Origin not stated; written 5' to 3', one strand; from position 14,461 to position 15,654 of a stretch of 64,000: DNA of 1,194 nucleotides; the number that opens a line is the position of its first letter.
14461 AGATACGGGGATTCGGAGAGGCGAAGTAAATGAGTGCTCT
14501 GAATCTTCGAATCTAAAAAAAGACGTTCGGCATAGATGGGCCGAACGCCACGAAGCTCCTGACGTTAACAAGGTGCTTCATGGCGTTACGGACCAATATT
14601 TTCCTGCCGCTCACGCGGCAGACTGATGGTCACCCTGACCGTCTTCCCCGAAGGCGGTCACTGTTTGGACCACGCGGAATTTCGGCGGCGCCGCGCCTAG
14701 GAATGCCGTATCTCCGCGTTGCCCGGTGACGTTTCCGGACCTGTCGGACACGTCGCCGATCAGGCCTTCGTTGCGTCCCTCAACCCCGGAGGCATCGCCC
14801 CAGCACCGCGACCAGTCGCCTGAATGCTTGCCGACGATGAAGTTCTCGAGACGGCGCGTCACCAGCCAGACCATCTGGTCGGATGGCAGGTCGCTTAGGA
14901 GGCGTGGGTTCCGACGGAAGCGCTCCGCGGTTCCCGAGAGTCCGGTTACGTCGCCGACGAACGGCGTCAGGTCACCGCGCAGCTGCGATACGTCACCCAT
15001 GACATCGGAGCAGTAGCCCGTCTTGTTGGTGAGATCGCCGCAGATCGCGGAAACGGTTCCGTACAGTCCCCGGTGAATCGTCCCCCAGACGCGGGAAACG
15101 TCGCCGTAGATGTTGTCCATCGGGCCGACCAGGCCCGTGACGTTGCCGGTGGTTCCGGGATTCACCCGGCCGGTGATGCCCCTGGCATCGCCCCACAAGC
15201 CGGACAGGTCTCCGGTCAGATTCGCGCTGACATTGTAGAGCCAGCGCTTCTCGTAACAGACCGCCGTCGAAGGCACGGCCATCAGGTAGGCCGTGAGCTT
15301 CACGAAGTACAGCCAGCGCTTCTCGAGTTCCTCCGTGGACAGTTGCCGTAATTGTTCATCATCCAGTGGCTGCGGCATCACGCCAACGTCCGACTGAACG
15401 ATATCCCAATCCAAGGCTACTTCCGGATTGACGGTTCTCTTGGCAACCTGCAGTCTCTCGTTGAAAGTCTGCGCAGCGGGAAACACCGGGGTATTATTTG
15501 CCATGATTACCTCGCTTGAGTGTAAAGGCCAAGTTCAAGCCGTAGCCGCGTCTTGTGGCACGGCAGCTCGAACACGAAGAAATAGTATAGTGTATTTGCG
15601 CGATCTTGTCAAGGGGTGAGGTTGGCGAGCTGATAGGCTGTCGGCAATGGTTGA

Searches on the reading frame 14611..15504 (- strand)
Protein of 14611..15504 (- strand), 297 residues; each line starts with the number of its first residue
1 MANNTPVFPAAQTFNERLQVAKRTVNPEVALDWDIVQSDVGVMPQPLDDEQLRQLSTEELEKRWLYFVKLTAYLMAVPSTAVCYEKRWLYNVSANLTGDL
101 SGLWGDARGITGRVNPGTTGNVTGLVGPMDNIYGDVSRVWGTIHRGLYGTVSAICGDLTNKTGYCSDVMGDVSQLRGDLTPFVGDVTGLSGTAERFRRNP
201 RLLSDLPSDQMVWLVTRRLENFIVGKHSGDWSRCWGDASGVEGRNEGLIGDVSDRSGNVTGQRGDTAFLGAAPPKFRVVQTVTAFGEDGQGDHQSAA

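Call 5: search_protein_families(library=pfam, proteins=[window:14611-15504:-], max_evalue=0.1)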
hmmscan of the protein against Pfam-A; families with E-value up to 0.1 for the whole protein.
window:14611-15504:- (297 aa): 0 families

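Call 6: search_protein_families(library=ncbifam, proteins=[window:14611-15504:-], max_evalue=1)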
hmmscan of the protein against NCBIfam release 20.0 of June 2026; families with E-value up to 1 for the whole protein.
window:14611-15504:- (297 aa): 1 family
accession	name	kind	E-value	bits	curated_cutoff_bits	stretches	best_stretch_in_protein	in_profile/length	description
NF047709.1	RiPP_TigB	exception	0.00039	20.4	70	0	229-264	31-66/68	methyl-cyclopropylglycine-containing RiPP peptide TigB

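Call 7: search_protein_families(library=padloc, proteins=[window:14611-15504:-], max_evalue=1)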
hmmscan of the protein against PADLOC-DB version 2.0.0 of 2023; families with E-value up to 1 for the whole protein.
window:14611-15504:- (297 aa): 0 families

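Call 8: search_protein_families(library=phrogs, proteins=[window:14611-15504:-], max_evalue=1)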
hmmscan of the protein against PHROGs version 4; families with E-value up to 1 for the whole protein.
window:14611-15504:- (297 aa): 1 family
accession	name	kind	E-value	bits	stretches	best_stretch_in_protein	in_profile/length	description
phrog_7619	-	unknown function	0.014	16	1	163-180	14-31/57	-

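Call 78: find_homologous_proteins(query=window:14611-15504:-, max_evalue=0.001)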
Query window:14611-15504:- (297 aa): 8 proteins with E <= 0.001 among 8000 candidates.
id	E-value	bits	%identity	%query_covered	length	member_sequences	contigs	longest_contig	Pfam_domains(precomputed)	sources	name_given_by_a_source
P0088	1.0e-200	684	100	100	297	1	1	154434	-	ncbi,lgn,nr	ncbi:MAG: hypothetical protein PHT12_00170 [Patescibacteria group bacterium]|nr:hypothetical protein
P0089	3.1e-85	304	53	92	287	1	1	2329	-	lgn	-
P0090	1.4e-67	246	48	86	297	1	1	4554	-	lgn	-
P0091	6.0e-61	225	50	86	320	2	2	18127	-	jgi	jgi:hypothetical protein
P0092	3.8e-60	222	47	83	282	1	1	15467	-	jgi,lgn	jgi:hypothetical protein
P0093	4.1e-59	219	45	83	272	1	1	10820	-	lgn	-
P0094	1.1e-38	151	51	55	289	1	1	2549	-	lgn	-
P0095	1.9e-7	49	30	61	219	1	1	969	-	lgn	-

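Call 79: find_encoding_contigs(protein=P0091, flank=8000, max_places=3)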
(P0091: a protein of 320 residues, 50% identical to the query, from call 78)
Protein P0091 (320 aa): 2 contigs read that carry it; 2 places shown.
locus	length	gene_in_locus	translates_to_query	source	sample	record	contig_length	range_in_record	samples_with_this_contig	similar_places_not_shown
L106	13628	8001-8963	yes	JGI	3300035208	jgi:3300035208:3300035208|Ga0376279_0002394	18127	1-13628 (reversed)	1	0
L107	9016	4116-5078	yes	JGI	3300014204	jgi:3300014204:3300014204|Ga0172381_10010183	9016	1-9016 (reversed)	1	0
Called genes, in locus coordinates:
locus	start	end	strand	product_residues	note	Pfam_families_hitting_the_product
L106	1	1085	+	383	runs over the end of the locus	PF00089:Trypsin (weak), PF13365:Trypsin_2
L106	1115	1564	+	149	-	PF00581:Rhodanese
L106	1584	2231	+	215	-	-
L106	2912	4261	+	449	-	PF00232:Glyco_hydro_1, PF02449:Glyco_hydro_42 (weak), PF00232:Glyco_hydro_1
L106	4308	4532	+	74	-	-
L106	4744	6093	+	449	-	PF00753:Lactamase_B, PF23023:Anti-Pycsar_Apyc1, PF12706:Lactamase_B_2, PF16661:Lactamase_B_6, PF10996:Beta-Casp, PF07521:RMMBL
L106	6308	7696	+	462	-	PF01467:CTP_transf_like (weak)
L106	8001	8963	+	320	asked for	-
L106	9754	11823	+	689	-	PF04851:ResIII, PF17757:UvrB_inter, PF27431:UvrB_3rd, PF00271:Helicase_C, PF12344:UvrB, PF02151:UVR (faint)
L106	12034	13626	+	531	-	?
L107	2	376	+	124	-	?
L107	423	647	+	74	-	-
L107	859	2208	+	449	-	PF00753:Lactamase_B, PF23023:Anti-Pycsar_Apyc1, PF12706:Lactamase_B_2, PF16661:Lactamase_B_6, PF10996:Beta-Casp, PF07521:RMMBL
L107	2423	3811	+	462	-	PF01467:CTP_transf_like (weak)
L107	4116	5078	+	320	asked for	-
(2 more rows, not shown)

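Call 80: find_encoding_contigs(protein=P0092, flank=8000, max_places=3)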
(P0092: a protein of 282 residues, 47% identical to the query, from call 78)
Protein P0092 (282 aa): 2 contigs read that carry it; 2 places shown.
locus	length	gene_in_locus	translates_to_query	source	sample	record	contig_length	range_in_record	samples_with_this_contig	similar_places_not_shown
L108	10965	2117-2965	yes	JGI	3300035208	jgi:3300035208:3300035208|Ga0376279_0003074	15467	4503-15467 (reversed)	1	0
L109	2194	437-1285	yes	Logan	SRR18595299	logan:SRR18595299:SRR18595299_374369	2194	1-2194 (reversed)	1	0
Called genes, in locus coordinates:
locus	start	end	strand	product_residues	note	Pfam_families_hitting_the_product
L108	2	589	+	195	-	?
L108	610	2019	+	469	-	PF01467:CTP_transf_like, PF01513:NAD_kinase (weak)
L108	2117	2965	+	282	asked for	-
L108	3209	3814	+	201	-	-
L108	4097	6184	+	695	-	PF04851:ResIII, PF17757:UvrB_inter, PF27431:UvrB_3rd, PF00271:Helicase_C, PF12344:UvrB, PF02151:UVR (weak)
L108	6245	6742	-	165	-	-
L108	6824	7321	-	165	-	-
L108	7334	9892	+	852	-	PF00005:ABC_tran (faint), PF02463:SMC_N (faint), PF03193:RsgA_GTPase (faint), PF13191:AAA_16 (faint), PF13304:AAA_21 (faint), PF13476:AAA_23 (faint), PF13555:AAA_29 (faint), PF17760:UvrA_inter, +2 more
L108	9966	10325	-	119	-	PF16526:CLZ (faint)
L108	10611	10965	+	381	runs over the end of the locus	PF02384:N6_Mtase (faint), PF07669:Eco57I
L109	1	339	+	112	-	?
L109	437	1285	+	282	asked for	-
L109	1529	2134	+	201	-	-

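Call 81: find_encoding_contigs(protein=P0093, flank=8000, max_places=3)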
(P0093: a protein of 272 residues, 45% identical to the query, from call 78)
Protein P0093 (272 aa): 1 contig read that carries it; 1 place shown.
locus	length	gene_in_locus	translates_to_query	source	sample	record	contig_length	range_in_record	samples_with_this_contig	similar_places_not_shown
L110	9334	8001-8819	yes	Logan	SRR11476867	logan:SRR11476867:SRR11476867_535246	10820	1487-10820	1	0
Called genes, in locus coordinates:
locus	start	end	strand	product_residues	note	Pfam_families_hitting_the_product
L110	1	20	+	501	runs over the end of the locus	?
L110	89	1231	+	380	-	PF00089:Trypsin, PF13365:Trypsin_2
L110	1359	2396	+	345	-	-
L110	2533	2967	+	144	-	-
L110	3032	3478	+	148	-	PF00581:Rhodanese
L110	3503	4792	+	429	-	PF00232:Glyco_hydro_1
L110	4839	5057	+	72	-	-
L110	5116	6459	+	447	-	PF00753:Lactamase_B, PF23023:Anti-Pycsar_Apyc1, PF12706:Lactamase_B_2 (weak), PF16661:Lactamase_B_6, PF10996:Beta-Casp, PF07521:RMMBL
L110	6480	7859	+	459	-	PF01467:CTP_transf_like, PF01513:NAD_kinase (weak)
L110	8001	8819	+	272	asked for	-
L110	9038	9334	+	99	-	?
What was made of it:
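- GD-repeat homologues lie in an RNase J / CTP-transferase-like / UvrB context (calls 79-81).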

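Call 94: search_protein_families(library=pfam, proteins=[L108:3209-3814:+], max_evalue=0.001)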
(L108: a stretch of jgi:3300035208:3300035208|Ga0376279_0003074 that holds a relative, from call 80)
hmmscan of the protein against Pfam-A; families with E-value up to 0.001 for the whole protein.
L108:3209-3814:+ (201 aa): 0 families
